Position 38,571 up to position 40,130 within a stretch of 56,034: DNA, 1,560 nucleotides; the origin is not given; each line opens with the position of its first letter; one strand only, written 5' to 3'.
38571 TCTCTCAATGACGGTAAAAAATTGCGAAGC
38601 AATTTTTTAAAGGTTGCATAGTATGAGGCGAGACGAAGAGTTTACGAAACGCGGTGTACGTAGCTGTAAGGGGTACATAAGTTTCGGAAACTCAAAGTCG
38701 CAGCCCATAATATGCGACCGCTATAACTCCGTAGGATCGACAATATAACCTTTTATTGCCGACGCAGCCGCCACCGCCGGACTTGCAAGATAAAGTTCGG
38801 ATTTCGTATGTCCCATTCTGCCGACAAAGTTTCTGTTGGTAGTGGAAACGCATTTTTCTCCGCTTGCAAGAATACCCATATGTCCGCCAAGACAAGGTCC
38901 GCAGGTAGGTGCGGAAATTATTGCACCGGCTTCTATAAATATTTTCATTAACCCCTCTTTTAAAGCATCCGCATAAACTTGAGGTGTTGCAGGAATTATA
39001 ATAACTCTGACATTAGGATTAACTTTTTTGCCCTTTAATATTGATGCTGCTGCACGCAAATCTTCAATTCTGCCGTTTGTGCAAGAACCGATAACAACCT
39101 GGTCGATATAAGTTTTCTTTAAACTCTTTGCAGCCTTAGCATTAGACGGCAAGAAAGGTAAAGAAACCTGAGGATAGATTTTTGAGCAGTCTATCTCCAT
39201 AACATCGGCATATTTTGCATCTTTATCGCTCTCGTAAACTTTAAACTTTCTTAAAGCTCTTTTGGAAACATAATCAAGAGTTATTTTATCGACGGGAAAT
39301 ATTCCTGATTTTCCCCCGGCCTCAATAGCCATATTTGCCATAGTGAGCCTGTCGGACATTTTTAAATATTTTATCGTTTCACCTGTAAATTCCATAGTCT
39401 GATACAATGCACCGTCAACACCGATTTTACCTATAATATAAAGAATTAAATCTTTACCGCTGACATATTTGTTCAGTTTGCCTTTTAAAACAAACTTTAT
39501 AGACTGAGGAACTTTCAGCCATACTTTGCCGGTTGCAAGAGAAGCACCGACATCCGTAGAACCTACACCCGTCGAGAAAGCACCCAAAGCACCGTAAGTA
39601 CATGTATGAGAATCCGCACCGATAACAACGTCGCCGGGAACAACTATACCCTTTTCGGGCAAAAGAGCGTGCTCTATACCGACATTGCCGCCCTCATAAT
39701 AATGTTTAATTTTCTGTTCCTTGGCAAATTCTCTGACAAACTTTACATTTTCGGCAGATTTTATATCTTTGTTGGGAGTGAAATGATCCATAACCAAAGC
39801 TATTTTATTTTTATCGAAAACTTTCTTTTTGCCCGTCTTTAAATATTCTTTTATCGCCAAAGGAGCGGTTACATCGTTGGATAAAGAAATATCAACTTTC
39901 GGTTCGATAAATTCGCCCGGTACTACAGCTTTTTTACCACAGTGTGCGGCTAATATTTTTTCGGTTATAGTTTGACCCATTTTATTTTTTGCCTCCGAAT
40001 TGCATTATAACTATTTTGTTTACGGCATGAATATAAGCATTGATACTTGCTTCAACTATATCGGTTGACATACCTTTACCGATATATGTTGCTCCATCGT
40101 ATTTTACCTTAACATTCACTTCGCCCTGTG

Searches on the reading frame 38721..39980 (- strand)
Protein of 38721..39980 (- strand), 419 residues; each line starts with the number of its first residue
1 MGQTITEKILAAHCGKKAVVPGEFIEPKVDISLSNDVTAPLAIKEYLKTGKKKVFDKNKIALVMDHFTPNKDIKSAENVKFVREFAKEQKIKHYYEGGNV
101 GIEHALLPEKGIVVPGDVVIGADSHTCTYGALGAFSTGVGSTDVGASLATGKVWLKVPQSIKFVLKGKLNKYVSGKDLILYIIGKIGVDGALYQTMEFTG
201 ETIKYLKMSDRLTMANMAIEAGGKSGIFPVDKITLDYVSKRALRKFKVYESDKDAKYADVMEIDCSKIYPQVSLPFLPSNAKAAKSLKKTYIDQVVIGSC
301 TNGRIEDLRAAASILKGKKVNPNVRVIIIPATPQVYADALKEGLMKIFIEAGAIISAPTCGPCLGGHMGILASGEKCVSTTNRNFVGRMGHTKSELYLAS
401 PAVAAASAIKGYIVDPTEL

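Call 15: find_related_loci(query=window:38721-39980:-, collection=genome_contigs, flank=10000)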
Query window:38721-39980:- (419 aa) in genome_contigs; peptide patterns used: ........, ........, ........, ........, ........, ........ (x = any residue, [..] = any of these).
600 stretches matched a pattern (row limit reached: there are more); 595 encode a relative of the query (tblastn E <= 1e-3); the best 80 are kept; 80 distinct loci.
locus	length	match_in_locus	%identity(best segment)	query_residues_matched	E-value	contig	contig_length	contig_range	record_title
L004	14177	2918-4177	78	1-419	0e+0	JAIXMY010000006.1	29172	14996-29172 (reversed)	MAG: Candidatus Endomicrobiellum pyrsonymphae isolate PV1 scaffold6.1_endomicrobium_pyrsonymphae_PV1, whole genome shotg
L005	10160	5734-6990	68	1-419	0e+0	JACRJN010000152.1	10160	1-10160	MAG: Candidatus Schekmanbacteria bacterium isolate NC_groundwater_1830_Pr3_B-0.1um_47_19 SR-2_scaffold_141_3147921, whol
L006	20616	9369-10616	67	1-419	0e+0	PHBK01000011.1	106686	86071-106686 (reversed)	MAG: Deltaproteobacteria bacterium HGW-Deltaproteobacteria-12 bjp_ig2069_scaffold_187, whole genome shotgun sequence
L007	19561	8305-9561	68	1-419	0e+0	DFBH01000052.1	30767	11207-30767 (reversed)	MAG TPA_asm: Candidatus Oleimmundimicrobium americanum isolate UBA3085 UBA3085_contig_37228, whole genome shotgun sequen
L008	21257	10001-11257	68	1-419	0e+0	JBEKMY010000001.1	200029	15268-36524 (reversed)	MAG: Smithella sp. isolate SPRUCE 404 SPRUCE_404_1, whole genome shotgun sequence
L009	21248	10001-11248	66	4-419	0e+0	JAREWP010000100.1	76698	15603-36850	MAG: Candidatus Magnetocorallium paracelense isolate XS-1 k255_10025, whole genome shotgun sequence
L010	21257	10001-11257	68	1-419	0e+0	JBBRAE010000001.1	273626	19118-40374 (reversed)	MAG: Armatimonadota bacterium isolate Co_metawrap_2280 Cmw_2280_k141_3333143_length_273626_cov_14.9996, whole genome sho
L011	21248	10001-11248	65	4-419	0e+0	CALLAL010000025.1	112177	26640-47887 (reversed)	MAG: uncultured bacterium isolate N1_Bin_METABAT__110_1 genome assembly, contig: c_000002060414, whole genome shotgun se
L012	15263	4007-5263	68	1-419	0e+0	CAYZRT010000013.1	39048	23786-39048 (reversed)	MAG TPA_asm: uncultured Smithella sp. isolate SRP192927_co6_71 genome assembly, contig: NODE_1676_length_39048_cov_11.65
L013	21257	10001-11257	67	1-419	0e+0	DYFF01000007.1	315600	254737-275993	MAG TPA_asm: Thermodesulfovibrio sp. isolate Tomsk_34_156 Tomsk_k141_26538, whole genome shotgun sequence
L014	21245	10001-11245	66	4-419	0e+0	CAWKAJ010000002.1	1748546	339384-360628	MAG: uncultured Chloroflexia bacterium isolate MFD03726.bin.1.10 genome assembly, contig: contig_31094, whole genome sho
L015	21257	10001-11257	68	1-419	0e+0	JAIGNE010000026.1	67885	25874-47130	MAG: Deltaproteobacteria bacterium isolate BIN3 13857, whole genome shotgun sequence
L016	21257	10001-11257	67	1-419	0e+0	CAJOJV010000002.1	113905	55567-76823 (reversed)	uncultured Eubacterium sp. isolate Red_deer_4_mag_74 genome assembly, contig: scaffold_134, whole genome shotgun sequenc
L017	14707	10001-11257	64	1-419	0e+0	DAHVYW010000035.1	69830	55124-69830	MAG TPA_asm: Bacillota bacterium isolate clean791 k141_1060953, whole genome shotgun sequence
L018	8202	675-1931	64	1-419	0e+0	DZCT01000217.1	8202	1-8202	MAG TPA_asm: Desulfatirhabdium butyrativorans isolate SulCav_PC08_64_48_9 SulCav_PC08-64_7065_length_8202_cov_5.387259,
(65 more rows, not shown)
